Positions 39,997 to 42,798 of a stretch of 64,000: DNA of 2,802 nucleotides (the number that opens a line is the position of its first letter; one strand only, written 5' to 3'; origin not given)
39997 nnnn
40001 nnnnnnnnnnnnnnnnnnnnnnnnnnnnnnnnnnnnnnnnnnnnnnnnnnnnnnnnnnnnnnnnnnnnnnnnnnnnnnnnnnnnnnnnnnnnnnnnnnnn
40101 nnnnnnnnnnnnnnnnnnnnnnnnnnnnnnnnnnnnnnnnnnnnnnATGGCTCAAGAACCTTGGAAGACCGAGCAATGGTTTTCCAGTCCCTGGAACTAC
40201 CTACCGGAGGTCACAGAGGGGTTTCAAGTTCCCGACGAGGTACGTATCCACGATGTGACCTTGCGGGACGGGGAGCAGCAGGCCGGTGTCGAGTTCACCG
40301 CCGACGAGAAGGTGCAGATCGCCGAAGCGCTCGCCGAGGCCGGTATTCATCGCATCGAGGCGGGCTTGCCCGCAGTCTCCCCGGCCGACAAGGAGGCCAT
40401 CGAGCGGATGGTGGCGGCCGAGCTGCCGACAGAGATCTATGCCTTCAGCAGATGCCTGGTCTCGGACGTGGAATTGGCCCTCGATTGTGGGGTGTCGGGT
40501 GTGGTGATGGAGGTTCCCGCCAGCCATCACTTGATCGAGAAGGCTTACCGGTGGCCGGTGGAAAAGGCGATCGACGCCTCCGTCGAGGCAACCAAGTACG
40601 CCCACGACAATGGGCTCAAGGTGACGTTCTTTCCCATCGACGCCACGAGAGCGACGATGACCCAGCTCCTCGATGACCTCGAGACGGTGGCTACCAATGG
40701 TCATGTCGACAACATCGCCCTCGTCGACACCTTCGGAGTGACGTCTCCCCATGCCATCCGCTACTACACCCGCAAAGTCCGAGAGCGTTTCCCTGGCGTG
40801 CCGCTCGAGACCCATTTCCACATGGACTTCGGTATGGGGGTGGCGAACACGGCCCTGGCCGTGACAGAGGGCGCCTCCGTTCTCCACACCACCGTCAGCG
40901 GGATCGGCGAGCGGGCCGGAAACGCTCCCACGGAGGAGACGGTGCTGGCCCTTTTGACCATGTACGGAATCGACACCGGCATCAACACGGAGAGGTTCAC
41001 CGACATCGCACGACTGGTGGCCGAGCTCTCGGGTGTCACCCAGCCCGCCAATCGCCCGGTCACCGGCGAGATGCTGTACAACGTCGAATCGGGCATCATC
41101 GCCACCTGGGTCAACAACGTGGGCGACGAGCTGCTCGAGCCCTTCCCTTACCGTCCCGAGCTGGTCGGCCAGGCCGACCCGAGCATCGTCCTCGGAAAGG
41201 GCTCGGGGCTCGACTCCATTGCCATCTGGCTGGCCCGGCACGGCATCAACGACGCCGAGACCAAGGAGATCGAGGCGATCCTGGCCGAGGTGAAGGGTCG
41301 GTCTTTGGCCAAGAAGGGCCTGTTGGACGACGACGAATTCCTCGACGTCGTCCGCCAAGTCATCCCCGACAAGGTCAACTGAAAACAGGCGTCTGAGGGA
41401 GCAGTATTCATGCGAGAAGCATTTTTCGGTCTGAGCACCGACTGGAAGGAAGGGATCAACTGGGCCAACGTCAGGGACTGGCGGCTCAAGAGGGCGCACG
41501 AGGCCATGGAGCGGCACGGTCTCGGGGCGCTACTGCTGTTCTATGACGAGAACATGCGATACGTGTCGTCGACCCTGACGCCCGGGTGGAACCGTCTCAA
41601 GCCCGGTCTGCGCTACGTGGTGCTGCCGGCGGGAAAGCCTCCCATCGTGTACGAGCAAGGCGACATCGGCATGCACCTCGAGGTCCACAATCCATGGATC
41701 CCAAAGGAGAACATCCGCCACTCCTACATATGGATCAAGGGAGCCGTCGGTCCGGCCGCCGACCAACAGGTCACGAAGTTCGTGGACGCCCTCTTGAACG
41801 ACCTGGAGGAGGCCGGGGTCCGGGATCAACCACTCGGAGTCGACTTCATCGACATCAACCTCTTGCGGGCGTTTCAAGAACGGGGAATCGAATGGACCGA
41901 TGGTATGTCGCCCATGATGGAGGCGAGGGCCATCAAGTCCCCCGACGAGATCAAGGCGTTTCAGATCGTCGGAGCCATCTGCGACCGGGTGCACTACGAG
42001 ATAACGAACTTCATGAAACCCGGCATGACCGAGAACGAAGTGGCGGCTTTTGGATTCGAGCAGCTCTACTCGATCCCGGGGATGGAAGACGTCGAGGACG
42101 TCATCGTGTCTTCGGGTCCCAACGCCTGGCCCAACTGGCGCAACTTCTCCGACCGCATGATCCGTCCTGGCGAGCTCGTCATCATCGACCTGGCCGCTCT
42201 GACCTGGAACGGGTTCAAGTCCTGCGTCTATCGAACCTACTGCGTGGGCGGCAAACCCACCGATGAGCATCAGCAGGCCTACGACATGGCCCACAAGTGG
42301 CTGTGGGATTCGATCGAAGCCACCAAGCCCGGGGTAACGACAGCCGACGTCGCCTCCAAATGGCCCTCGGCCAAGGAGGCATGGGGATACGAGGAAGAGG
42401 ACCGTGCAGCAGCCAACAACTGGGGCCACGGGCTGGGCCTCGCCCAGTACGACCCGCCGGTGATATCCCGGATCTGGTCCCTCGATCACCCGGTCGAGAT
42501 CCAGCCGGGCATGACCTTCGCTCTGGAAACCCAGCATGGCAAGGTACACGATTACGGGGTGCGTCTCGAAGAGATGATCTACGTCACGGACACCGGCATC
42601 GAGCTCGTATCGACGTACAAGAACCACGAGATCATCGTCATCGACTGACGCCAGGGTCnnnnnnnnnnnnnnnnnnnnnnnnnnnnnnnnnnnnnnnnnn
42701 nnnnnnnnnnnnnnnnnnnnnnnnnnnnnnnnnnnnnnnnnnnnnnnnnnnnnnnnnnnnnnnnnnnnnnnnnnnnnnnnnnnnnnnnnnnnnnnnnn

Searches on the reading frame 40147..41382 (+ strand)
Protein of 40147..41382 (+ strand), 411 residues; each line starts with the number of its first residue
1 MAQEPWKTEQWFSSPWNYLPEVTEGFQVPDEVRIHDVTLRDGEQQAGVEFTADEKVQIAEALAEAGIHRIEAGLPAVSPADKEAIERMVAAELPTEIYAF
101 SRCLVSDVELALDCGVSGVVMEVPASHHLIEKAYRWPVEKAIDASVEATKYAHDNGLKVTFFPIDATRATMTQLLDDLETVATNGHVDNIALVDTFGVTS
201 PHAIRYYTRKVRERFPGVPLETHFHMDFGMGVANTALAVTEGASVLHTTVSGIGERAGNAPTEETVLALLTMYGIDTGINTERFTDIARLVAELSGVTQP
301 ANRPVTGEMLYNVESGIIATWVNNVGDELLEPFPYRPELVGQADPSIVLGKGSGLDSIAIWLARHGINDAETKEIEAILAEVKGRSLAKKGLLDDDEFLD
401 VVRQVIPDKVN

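Call 3: search_protein_families(library=pfam, proteins=[window:40147-41382:+], max_evalue=0.01)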
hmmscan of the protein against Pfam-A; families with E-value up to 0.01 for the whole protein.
window:40147-41382:+ (411 aa): 1 family
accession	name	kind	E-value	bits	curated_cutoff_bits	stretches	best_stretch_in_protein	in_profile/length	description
PF00682.25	HMGL-like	-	1.2e-64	218.7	29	1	32-291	2-260/260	HMGL-like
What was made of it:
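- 40147..41382 (+): Divergent operon, gene 1: HMGL-like enzyme of the homocitrate/isopropylmalate-synthase type. 88% identical to its orthologues. Pfam E=1e-64 (call 3).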

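Call 4: search_protein_families(library=ncbifam, proteins=[window:40147-41382:+], max_evalue=0.01)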
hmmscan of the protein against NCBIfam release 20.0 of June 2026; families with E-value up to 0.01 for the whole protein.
window:40147-41382:+ (411 aa): 28 families (the best 25 are shown)
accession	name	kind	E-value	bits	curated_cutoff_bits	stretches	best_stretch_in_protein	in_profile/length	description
NF002085.0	PRK00915.1-2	subfamily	5.2e-92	309.2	517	1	25-406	7-380/504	2-isopropylmalate synthase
TIGR02090.1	LEU1_arch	subfamily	4.9e-88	295.7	484.75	1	32-391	1-351/363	isopropylmalate/citramalate/homocitrate synthases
TIGR02660.1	nifV_homocitr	equivalog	4.7e-84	282.8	462.9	1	32-399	2-362/365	homocitrate synthase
TIGR02146.1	LysS_fung_arch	equivalog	5.8e-71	239.5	413.55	1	34-383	1-343/344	homocitrate synthase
NF041069.1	IPMS_Sufob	equivalog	7.3e-71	239.4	600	1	32-391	1-353/371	isopropylmalate synthase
NF002086.0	PRK00915.1-3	equivalog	2.3e-60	204.6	532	1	29-396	4-376/516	2-isopropylmalate synthase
TIGR00973.1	leuA_bact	equivalog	1.5e-55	188.6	598.7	1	32-397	2-372/494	2-isopropylmalate synthase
NF002088.0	PRK00915.1-5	equivalog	4e-55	187.3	697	1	31-396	3-373/514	2-isopropylmalate synthase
NF002087.0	PRK00915.1-4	equivalog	6.7e-55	186.6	729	1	30-396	5-377/516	2-isopropylmalate synthase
NF002084.0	PRK00915.1-1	equivalog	3.5e-43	147.9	748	1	30-369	3-348/523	2-isopropylmalate synthase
NF042433.1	CitmalDyn_Leptosp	equivalog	1.5e-40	139.2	950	1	30-368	6-348/514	(R)-citramalate synthase CimA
TIGR00977.1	citramal_synth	equivalog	5.1e-40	137.2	450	1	32-384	2-364/526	citramalate synthase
NF042434.1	IPMS_Lepto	equivalog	2.3e-29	102.5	500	1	31-386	5-370/374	2-isopropylmalate synthase LeuA2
NF006049.0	PRK08195.1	subfamily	4.3e-28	98.3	229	2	143-292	119-267/344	4-hyroxy-2-oxovalerate/4-hydroxy-2-oxopentanoic acid aldolase,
TIGR03217.1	4OH_2_O_val_ald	equivalog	5.1e-23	81.8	286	1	31-289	2-259/334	4-hydroxy-2-oxovalerate aldolase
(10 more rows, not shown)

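Call 58: search_solved_structures(query=window:40147-41382:+, max_evalue=1e-20)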
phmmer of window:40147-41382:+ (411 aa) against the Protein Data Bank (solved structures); distinct sequences matched with E-value up to 1e-20: 10.
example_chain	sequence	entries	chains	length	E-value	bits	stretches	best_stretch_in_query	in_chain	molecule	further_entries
6ktq_A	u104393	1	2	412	7.8e-55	189.9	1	31-385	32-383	Homocitrate synthase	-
3rmj_A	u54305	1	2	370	9.6e-39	136.9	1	30-377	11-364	2-isopropylmalate synthase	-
3a9i_A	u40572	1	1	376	2.1e-36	129.3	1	32-404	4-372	Homocitrate synthase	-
2ztj_A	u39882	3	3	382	2.1e-36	129.3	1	32-404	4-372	Homocitrate synthase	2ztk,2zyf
3ble_A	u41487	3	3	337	1.3e-35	126.6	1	22-320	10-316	Citramalate synthase from Leptospira interrogans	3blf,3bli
3ewb_X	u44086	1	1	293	1.7e-34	122.9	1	32-303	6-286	2-isopropylmalate synthase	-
3eeg_A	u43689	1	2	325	6.6e-33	117.7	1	32-317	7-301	2-isopropylmalate synthase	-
3ivs_A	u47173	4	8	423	1.4e-32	116.6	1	30-335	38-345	Homocitrate synthase, mitochondrial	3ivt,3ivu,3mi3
6e1j_A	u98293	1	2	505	1.5e-31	113.2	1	28-396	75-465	2-isopropylmalate synthase, A genome specific 1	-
4ov4_A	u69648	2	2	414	1.7e-21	80.2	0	28-369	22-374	2-isopropylmalate synthase | isopropylmalate synthase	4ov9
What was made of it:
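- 40147..41382 (+): PDB 6ktq E=8e-55 (call 58).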

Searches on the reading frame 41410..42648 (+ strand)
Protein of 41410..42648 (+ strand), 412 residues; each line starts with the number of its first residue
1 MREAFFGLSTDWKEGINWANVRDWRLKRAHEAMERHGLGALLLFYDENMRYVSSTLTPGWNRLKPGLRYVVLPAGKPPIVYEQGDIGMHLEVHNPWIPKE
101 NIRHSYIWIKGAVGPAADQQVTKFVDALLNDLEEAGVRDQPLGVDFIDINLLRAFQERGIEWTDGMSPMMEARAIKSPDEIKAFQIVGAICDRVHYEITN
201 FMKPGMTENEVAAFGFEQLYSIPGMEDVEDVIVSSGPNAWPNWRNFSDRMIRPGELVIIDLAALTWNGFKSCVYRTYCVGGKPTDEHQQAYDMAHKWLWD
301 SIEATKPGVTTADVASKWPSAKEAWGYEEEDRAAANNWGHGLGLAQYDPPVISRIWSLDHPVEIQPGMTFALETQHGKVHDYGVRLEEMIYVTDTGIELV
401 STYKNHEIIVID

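Call 3: search_protein_families(library=pfam, proteins=[window:41410-42648:+], max_evalue=0.01)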
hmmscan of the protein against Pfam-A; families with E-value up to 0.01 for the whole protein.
window:41410-42648:+ (412 aa): 2 families
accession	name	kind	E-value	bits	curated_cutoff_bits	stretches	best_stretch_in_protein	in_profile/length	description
PF00557.29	Peptidase_M24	-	5.6e-37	128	23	1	184-394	3-208/208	Metallopeptidase family M24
PF01321.24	Creatinase_N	-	0.00015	22.8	22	1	25-65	1-32/128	Creatinase/Prolidase N-terminal domain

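Call 4: search_protein_families(library=ncbifam, proteins=[window:41410-42648:+], max_evalue=0.01)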
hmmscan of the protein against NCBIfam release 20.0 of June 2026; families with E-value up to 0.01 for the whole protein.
window:41410-42648:+ (412 aa): 12 families
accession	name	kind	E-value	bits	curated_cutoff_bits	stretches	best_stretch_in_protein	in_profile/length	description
NF043017.1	DimsulpropLyDddP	equivalog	4.3e-33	114.7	600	1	18-406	51-439/443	dimethylsulfonioproprionate lyase DddP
NF040821.1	dipep_PepQ_Arch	equivalog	1.5e-20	73.5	630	1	170-399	117-337/346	Xaa-Pro dipeptidase PepQ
NF007310.0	PRK09795.1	equivalog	2.7e-19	69.2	393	1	172-402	124-350/361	aminopeptidase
TIGR02993.1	ectoine_eutD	equivalog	5.9e-16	58.6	613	1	25-403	14-383/391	ectoine hydrolase DoeA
NF008131.0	PRK10879.1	equivalog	2.1e-12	46.6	465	1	168-315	166-312/438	Xaa-Pro aminopeptidase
TIGR00500.1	met_pdase_I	equivalog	1.2e-10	41.3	171.35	1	248-373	81-200/247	type I methionyl aminopeptidase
NF011174.0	PRK14576.1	subfamily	1.3e-10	40.7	487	1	106-402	108-396/405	putative endopeptidase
NF038259.1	ectoine_DoeA_2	exception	1.8e-10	40.1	575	1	163-402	141-378/386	ectoine hydrolase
NF009533.0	PRK12897.1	equivalog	3.8e-07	29.7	488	1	174-374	3-202/248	type I methionyl aminopeptidase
NF011720.0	PRK15173.1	subfamily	9.5e-07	28.1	420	1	160-403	100-335/343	peptidase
NF011173.0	PRK14575.1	equivalog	9.8e-07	28.1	850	1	160-403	163-398/406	putative peptidase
NF005583.0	PRK07281.1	equivalog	0.00089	18.6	445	0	275-373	139-232/286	methionyl aminopeptidase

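Call 59: search_solved_structures(query=window:41410-42648:+, max_evalue=1e-10)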
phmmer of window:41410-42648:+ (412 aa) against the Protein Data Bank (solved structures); distinct sequences matched with E-value up to 1e-10: 34.
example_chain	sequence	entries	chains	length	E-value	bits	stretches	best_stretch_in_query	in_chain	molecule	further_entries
4s00_A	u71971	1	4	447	2.3e-27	99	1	17-404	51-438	Peptidase M24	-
4s01_A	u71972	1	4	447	4.3e-27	98.1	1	17-404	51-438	Peptidase M24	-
4rzy_A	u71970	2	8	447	4.5e-27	98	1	17-404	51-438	Peptidase M24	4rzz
4ege_A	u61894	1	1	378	4.1e-26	94.8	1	169-411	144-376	Dipeptidase PepE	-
5cdl_A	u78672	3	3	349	4.8e-22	81.4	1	172-402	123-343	Proline dipeptidase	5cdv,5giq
5giu_A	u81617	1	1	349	4.8e-22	81.4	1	172-402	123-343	Proline dipeptidase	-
4b28_A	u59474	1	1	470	4.3e-20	75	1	19-403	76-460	METALLOPEPTIDASE, FAMILY M24, PUTATIVE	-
1wy2_A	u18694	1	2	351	2.4e-18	69.2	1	169-400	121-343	Xaa-Pro dipeptidase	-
1pv9_A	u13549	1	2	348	3.7e-18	68.6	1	148-400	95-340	Xaa-Pro dipeptidase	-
4rgz_A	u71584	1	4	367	1.7e-17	66.5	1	167-402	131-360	Xaa-Pro aminopeptidase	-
4fkc_A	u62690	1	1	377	1.8e-17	66.4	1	167-402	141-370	Xaa-Pro aminopeptidase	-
3q6d_A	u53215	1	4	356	2.1e-16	62.8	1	110-409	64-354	Proline dipeptidase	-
5cnx_A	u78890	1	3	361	3.6e-16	62.1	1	172-400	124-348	Aminopeptidase YpdF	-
1wn1_A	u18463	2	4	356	7.3e-16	61.1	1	167-407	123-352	dipeptidase | 356aa long hypothetical dipeptidase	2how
2zsg_A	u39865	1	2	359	1e-15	60.6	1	124-404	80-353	Aminopeptidase P, putative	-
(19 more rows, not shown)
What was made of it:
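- Tried and rejected: Too weak: DddP model 114.7 bits against a cut-off of 600 (calls 4, 59).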
